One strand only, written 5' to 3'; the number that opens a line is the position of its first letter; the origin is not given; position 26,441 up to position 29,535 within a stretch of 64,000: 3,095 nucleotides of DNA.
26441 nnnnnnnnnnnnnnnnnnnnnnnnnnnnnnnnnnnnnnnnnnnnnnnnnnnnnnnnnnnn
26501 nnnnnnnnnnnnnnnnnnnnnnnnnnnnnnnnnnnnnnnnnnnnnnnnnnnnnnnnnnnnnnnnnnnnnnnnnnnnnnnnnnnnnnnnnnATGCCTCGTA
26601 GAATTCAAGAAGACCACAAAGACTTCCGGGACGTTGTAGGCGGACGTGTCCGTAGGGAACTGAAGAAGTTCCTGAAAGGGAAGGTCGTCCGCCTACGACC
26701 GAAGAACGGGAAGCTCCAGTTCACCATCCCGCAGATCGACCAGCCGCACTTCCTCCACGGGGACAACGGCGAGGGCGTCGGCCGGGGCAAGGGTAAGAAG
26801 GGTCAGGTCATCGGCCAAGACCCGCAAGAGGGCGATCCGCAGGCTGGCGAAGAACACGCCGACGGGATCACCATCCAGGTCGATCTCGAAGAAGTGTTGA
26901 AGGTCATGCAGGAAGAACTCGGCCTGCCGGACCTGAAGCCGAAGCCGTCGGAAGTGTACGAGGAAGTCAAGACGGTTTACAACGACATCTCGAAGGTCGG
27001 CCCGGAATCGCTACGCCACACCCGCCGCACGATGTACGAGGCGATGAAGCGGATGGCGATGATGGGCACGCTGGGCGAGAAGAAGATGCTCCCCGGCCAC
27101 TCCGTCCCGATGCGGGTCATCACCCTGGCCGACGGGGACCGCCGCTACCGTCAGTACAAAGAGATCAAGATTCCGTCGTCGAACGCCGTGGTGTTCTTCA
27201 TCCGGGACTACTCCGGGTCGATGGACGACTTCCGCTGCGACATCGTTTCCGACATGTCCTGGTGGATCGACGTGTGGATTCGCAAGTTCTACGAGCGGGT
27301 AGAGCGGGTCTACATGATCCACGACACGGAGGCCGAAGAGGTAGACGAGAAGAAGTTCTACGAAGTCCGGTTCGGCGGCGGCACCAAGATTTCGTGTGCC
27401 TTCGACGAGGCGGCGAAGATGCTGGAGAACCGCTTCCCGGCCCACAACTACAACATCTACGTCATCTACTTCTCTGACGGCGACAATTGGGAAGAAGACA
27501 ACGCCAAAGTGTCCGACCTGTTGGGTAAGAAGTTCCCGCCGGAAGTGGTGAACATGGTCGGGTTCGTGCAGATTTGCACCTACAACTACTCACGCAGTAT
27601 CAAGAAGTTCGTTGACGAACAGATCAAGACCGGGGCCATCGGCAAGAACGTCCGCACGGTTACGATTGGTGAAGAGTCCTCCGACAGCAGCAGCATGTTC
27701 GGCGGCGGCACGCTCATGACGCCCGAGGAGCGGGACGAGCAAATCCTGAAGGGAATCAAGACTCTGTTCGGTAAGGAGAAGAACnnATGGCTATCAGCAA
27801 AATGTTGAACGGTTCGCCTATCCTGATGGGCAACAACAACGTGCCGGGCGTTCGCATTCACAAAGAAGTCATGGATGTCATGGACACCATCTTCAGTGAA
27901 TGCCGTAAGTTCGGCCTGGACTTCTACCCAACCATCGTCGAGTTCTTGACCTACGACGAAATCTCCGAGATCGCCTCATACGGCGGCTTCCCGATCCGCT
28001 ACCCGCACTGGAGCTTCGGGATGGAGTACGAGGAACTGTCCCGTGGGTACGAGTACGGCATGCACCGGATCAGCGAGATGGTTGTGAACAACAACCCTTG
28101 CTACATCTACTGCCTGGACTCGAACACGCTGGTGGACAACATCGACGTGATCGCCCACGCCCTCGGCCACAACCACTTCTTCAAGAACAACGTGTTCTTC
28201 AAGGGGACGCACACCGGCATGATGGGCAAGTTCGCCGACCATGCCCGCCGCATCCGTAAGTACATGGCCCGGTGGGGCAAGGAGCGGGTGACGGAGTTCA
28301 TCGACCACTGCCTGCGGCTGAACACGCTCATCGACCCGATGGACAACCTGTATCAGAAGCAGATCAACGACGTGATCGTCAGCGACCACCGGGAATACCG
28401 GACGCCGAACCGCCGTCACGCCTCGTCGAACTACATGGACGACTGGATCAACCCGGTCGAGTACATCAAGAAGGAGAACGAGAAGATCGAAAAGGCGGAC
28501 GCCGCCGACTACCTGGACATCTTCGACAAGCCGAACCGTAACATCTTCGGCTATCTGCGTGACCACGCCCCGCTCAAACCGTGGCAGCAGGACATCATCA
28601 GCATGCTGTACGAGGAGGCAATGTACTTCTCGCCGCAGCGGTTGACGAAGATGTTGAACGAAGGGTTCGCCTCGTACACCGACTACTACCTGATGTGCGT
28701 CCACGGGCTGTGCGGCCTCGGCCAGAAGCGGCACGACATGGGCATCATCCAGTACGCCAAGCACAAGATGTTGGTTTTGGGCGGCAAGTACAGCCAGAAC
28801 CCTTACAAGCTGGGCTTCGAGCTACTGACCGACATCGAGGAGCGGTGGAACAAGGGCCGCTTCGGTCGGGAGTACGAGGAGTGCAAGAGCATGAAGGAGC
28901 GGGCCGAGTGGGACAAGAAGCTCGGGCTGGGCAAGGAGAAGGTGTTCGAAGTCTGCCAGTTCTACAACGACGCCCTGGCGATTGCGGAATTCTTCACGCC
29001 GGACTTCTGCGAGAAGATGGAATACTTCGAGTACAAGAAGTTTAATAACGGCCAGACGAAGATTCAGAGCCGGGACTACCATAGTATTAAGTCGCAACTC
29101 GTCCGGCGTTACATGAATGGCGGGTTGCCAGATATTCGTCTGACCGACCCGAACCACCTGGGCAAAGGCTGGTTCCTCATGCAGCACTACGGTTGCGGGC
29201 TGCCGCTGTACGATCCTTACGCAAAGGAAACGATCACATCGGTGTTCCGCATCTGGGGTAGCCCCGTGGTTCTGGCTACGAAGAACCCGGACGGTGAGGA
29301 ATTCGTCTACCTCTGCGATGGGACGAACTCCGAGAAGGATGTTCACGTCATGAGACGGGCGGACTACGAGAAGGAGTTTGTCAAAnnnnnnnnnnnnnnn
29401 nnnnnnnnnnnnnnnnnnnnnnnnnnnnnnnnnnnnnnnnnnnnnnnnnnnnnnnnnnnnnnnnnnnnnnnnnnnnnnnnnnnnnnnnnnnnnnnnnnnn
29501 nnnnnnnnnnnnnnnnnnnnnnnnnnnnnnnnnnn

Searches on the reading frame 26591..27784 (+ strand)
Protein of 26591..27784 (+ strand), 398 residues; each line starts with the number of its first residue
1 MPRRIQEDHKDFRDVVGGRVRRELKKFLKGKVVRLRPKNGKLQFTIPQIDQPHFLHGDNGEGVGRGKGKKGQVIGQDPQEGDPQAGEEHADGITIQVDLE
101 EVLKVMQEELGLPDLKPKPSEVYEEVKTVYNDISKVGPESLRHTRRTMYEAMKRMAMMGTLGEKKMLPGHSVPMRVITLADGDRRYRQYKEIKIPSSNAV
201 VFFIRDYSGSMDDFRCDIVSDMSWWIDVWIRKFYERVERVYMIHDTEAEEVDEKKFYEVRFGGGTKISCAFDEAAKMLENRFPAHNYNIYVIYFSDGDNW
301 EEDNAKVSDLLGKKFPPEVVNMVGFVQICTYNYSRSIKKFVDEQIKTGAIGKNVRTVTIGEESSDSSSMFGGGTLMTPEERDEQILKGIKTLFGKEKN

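Call 10: search_protein_families(library=phrogs, proteins=[window:26591-27784:+], max_evalue=0.001)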
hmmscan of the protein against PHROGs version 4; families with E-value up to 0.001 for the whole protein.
window:26591-27784:+ (398 aa): 2 families
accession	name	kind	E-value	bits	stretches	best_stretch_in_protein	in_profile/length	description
phrog_19072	-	unknown function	3.5e-70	237.9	1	38-334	48-336/378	-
phrog_10856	-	moron, auxiliary metabolic gene and host takeover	2.7e-14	54.4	1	195-348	124-277/309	sporulation protein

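Call 58: search_protein_families(library=pfam, proteins=[window:26591-27784:+], max_evalue=0.001)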
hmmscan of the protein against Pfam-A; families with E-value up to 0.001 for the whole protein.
window:26591-27784:+ (398 aa): 1 family
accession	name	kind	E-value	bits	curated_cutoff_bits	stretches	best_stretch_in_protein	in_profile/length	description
PF04285.18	DUF444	-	3.1e-65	221.3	27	2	176-347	221-392/418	Protein of unknown function (DUF444)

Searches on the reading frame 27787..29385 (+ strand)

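Call 10: search_protein_families(library=phrogs, proteins=[window:27787-29385:+], max_evalue=0.001)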
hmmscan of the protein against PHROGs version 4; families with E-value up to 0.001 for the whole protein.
window:27787-29385:+ (533 aa): 2 families
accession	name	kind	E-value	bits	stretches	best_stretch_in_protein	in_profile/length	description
phrog_35217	-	unknown function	1.1e-72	246.3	1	34-502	28-502/531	-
phrog_35658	-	unknown function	9.9e-10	39.1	1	41-356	19-311/445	-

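Call 58: search_protein_families(library=pfam, proteins=[window:27787-29385:+], max_evalue=0.001)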
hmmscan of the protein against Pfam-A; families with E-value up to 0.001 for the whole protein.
window:27787-29385:+ (533 aa): 1 family
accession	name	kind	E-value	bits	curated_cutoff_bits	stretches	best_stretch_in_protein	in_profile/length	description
PF04293.20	SpoVR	-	3.5e-104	349.2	27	1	26-445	5-405/407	SpoVR like protein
